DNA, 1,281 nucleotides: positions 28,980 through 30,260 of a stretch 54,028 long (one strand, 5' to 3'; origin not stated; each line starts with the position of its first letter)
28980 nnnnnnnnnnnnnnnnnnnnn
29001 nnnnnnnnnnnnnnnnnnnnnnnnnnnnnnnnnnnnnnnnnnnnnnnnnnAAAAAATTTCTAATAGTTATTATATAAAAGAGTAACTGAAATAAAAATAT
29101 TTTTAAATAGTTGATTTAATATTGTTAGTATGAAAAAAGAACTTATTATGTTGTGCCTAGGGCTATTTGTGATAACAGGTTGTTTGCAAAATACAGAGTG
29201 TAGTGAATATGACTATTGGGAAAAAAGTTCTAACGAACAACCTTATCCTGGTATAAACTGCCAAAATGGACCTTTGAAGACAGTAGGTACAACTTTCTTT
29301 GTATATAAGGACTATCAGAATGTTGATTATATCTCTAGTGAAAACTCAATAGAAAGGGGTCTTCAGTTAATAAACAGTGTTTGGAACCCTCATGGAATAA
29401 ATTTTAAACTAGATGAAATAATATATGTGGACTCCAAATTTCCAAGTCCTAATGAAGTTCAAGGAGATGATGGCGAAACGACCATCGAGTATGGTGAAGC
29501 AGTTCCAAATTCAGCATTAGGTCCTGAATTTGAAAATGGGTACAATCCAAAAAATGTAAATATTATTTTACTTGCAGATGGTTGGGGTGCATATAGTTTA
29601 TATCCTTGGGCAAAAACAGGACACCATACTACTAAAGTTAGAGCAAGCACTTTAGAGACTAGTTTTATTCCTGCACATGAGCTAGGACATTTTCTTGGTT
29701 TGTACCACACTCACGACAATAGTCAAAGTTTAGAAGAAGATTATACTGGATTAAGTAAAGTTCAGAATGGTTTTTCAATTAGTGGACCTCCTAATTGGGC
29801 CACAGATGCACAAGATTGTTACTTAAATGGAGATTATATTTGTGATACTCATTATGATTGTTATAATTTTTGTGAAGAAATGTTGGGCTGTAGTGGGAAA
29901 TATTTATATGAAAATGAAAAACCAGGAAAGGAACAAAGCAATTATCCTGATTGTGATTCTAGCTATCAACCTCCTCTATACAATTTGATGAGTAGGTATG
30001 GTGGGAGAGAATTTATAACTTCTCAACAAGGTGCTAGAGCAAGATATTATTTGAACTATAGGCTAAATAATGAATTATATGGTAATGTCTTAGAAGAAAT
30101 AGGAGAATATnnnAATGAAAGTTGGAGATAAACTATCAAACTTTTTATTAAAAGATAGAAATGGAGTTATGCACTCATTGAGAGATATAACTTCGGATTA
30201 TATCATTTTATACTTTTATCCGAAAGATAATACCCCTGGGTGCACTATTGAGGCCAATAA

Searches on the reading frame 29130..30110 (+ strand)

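Call 52: search_protein_families(library=pfam, proteins=[window:29130-30110:+], max_evalue=0.001)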
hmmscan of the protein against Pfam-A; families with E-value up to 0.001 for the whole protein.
window:29130-30110:+ (327 aa): 2 families
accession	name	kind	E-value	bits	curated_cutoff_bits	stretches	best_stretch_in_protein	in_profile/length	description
PF13688.12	Reprolysin_5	-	3.2e-05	24.7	27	1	167-206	127-169/196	Metallo-peptidase family M12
PF00413.30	Peptidase_M10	-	0.00033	21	24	1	172-206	103-137/159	Matrixin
